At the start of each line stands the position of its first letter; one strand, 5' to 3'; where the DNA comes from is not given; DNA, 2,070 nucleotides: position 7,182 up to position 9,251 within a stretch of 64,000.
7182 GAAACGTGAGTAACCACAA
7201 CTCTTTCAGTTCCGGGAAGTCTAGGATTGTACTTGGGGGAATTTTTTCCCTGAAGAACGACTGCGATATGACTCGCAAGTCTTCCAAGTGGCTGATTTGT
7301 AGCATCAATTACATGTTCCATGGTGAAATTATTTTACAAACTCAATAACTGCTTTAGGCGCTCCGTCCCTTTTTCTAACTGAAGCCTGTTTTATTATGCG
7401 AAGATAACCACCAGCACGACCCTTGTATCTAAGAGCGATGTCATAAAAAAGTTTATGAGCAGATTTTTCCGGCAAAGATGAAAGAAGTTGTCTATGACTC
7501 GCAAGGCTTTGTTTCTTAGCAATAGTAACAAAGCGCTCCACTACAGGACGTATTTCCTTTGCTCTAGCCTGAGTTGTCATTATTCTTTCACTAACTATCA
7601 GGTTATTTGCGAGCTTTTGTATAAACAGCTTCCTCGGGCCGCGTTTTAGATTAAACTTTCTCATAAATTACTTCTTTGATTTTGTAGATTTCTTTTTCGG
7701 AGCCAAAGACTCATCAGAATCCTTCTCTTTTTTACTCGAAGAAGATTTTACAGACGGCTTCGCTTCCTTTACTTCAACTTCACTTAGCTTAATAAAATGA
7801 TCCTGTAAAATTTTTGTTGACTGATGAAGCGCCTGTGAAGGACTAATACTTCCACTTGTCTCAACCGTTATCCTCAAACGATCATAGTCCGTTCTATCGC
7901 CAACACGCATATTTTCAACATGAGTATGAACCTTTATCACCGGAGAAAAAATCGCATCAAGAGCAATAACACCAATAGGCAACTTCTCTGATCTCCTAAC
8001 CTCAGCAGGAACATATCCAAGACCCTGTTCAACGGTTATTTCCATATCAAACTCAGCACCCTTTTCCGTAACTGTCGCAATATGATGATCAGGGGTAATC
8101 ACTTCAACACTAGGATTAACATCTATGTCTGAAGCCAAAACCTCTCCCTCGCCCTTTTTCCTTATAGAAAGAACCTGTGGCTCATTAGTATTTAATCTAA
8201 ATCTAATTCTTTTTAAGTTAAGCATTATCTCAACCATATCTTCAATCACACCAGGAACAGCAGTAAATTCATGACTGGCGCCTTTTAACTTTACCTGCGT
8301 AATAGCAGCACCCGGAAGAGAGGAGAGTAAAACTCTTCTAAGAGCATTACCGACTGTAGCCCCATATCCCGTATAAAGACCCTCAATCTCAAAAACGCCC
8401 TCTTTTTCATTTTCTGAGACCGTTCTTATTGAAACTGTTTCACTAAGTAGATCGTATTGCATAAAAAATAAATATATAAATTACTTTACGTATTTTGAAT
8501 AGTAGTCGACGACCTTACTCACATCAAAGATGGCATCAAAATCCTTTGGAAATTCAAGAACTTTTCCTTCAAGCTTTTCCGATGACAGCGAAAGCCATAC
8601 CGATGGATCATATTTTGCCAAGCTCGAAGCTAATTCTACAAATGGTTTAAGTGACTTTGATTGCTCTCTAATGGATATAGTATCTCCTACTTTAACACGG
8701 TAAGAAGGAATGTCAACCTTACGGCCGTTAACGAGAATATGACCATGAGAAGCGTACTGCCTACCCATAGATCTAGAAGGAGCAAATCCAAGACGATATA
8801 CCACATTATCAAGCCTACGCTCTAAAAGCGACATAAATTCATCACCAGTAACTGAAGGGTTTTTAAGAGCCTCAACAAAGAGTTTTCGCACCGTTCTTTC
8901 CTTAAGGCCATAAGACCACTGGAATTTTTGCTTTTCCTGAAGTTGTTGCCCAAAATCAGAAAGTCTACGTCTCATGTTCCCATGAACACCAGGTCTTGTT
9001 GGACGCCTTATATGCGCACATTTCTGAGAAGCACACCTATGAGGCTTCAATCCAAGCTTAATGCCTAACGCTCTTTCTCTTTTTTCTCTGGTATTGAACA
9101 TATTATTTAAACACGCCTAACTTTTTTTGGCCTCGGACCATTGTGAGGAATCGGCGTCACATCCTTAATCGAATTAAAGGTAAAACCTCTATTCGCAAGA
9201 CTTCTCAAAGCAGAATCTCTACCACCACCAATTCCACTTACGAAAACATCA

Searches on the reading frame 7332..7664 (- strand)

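Call 42: search_protein_families(library=pfam, proteins=[window:7332-7664:-], max_evalue=1)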
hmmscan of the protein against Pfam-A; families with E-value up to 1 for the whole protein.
window:7332-7664:- (111 aa): 1 family
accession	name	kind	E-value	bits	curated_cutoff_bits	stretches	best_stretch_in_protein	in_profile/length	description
PF01196.24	Ribosomal_L17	-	4.4e-29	101.7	27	1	15-110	2-97/97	Ribosomal protein L17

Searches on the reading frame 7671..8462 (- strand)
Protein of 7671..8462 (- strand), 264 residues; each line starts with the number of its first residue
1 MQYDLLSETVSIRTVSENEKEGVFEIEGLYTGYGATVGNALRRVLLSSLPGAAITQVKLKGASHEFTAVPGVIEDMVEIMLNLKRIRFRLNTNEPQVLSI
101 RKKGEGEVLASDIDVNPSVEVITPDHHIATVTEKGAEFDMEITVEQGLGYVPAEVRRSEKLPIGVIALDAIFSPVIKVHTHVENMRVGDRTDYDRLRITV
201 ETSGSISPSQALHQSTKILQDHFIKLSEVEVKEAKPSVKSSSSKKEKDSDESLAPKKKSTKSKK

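Call 42: search_protein_families(library=pfam, proteins=[window:7671-8462:-], max_evalue=1)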
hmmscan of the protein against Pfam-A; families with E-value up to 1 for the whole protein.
window:7671-8462:- (264 aa): 3 families
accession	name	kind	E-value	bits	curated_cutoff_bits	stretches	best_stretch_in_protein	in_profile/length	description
PF01000.31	RNA_pol_A_bac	-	3.1e-31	108.5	33.9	1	57-173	1-119/119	RNA polymerase Rpb3/RpoA insert domain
PF01193.29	RNA_pol_L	-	2.2e-22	79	24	1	31-223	5-74/74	RNA polymerase Rpb3/Rpb11 dimerisation domain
PF13656.11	RNA_pol_L_2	-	0.068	13.3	27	0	195-226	41-72/75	RNA polymerase Rpb3/Rpb11 dimerisation domain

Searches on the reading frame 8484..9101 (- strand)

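Call 42: search_protein_families(library=pfam, proteins=[window:8484-9101:-], max_evalue=1)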
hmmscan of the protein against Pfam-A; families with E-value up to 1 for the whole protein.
window:8484-9101:- (206 aa): 4 families
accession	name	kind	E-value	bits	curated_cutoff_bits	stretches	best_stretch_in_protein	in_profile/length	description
PF01479.30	S4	-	1.8e-21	76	22.8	1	95-142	1-48/48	S4 domain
PF00163.24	Ribosomal_S4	-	1.2e-19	71.2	23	1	6-94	7-95/95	Ribosomal protein S4/S9 N-terminal domain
PF22421.1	SYY_C-terminal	-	0.023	15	27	1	98-142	22-66/83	Tyrosine--tRNA ligase SYY-like C-terminal domain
PF14451.12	Ub-Mut7C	-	0.055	13.8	23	1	121-150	51-79/81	Mut7-C ubiquitin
